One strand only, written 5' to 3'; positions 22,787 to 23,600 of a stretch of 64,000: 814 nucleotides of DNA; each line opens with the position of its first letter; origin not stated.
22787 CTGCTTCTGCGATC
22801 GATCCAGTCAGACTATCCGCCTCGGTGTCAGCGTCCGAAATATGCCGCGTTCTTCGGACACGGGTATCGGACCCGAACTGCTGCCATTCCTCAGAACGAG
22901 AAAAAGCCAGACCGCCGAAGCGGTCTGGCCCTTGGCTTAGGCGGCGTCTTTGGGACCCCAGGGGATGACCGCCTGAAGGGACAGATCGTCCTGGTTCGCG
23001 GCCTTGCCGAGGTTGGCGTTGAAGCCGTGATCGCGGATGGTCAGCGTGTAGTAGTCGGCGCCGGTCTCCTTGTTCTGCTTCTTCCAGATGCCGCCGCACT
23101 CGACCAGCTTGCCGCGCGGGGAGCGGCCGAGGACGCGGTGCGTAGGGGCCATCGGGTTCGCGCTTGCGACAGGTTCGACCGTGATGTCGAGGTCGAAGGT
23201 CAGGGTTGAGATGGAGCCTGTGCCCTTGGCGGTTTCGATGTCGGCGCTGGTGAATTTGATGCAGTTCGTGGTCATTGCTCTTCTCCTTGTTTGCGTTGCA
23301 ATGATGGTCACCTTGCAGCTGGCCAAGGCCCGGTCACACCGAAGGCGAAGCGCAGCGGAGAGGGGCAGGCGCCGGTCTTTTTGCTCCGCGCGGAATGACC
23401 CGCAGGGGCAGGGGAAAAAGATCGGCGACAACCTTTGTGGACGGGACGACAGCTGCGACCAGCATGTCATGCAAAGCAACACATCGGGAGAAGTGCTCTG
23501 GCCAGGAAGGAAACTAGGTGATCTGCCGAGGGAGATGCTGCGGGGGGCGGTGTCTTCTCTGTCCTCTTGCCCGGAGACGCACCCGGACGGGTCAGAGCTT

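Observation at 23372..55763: Hairpin element with a covarying stem present three times in the leaders of DUF736 (x2) and DUF2493 genes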

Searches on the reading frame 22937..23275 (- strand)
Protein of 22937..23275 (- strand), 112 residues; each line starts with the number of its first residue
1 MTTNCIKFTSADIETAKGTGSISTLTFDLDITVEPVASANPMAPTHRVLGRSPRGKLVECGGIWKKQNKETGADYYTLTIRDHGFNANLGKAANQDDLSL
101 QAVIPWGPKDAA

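Call 18: search_protein_families(library=pfam, proteins=[window:22937-23275:-])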
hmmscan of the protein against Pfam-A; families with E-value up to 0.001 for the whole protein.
window:22937-23275:- (112 aa): 1 family
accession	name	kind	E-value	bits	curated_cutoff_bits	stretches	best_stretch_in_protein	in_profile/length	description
PF05284.17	DUF736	-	1.9e-10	41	22.1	1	17-106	11-96/99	Protein of unknown function (DUF736)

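Call 54: search_solved_structures(query=window:22937-23275:-, max_evalue=10)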
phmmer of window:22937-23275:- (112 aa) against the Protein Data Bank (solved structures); distinct sequences matched with E-value up to 10: 4.
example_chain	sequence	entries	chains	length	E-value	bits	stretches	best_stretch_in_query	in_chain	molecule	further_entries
3cmu_A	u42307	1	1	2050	0.17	15.4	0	12-62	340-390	Protein recA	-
3cmt_A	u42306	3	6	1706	0.24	15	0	12-62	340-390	Protein recA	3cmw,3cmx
3cmv_A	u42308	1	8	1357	0.55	13.8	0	11-62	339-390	Protein recA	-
1npb_A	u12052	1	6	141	1.7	12.2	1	58-93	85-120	fosfomycin-resistance protein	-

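Call 64: search_protein_families(library=ncbifam, max_evalue=0.001, proteins=[window:22937-23275:-])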
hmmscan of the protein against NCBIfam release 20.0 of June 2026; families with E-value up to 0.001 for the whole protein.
window:22937-23275:- (112 aa): 0 families

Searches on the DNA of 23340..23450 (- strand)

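Call 85: search_dna_similar(query=window:23340-23450:-, collection=plasmids, mode=distant, max_evalue=0.01, max_rows=60, rows=spread)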
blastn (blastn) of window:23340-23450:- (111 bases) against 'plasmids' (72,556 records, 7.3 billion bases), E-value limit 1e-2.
Records with a match: 63; places in all: 93; records where one place covers at least 80% of the query: 54.
Best place of each record, by identity: >=99% 2; 95-99% 33; 90-95% 8; 80-90% 11; 60-80% 9.
By first word of the organism name: Pseudosulfitobacter 15; Sulfitobacter 14; Ruegeria 8; Phaeobacter 8; Paracoccus 2; Pseudohalocynthiibacter 2; Dinoroseobacter 2; Roseovarius 1; Marinovum 1; Mameliella 1; and 9 more.
By predicted mobility (MOB-suite, as given by PLSDB): mobilizable 33; non-mobilizable 20; conjugative 10.
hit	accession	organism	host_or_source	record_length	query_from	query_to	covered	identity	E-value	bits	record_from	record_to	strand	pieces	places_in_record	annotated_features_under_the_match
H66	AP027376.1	Sulfitobacter pontiacus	-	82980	1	111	100%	100.0%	1e-49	201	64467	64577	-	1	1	none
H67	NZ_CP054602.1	Pseudosulfitobacter pseudonitzschiae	surface sea water,shallow sea, symbosis ...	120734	1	111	100%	99.1%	6e-48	196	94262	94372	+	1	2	none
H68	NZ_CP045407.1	Roseovarius sp. THAF9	pure culture,Surface of a polyethylene ...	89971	1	111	100%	98.2%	7e-47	192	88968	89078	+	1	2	none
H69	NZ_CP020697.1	Sulfitobacter sp. D7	calanoid copepod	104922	1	111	100%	97.3%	3e-45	187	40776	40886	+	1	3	none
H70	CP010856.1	Marinovum algicola DG 898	-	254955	1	111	100%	97.3%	3e-45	187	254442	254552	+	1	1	none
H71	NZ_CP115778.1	Paracoccus albus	cell culture,sediment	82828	1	111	100%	97.3%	3e-45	187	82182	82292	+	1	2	none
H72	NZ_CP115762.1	Paracoccus sp. SCSIO 75233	cell culture,sediment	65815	1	111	100%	97.3%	3e-45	187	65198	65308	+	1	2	none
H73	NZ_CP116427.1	Sulfitobacter faviae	Hexacorallia,culture,Cold water coral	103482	1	111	100%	97.3%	3e-45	187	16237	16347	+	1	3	none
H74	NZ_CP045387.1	Ruegeria sp. THAF33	pure culture,Surface of a polyethylene ...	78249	1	111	100%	97.3%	3e-45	187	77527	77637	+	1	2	none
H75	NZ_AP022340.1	Mameliella alba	-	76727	1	111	100%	97.3%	3e-45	187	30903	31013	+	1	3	none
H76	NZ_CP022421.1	Pseudosulfitobacter pseudonitzschiae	Skeletonema marinoi strain RO5AC,Cell ...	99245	1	111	100%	96.4%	4e-44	183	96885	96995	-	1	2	none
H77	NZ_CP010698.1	Phaeobacter inhibens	cell culture,cleaning system aquaculture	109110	1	111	100%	96.4%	4e-44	183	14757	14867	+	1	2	none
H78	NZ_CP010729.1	Phaeobacter inhibens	cell culture,clam larvae aquaculture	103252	1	111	100%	96.4%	4e-44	183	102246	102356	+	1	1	none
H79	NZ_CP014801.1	Salipiger profundus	single cell,environmental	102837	1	111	100%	96.4%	4e-44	183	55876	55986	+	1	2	none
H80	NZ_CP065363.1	Ruegeria sp. SCSIO 43209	Galaxea fascicularis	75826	1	111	100%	96.4%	4e-44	183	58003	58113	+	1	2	none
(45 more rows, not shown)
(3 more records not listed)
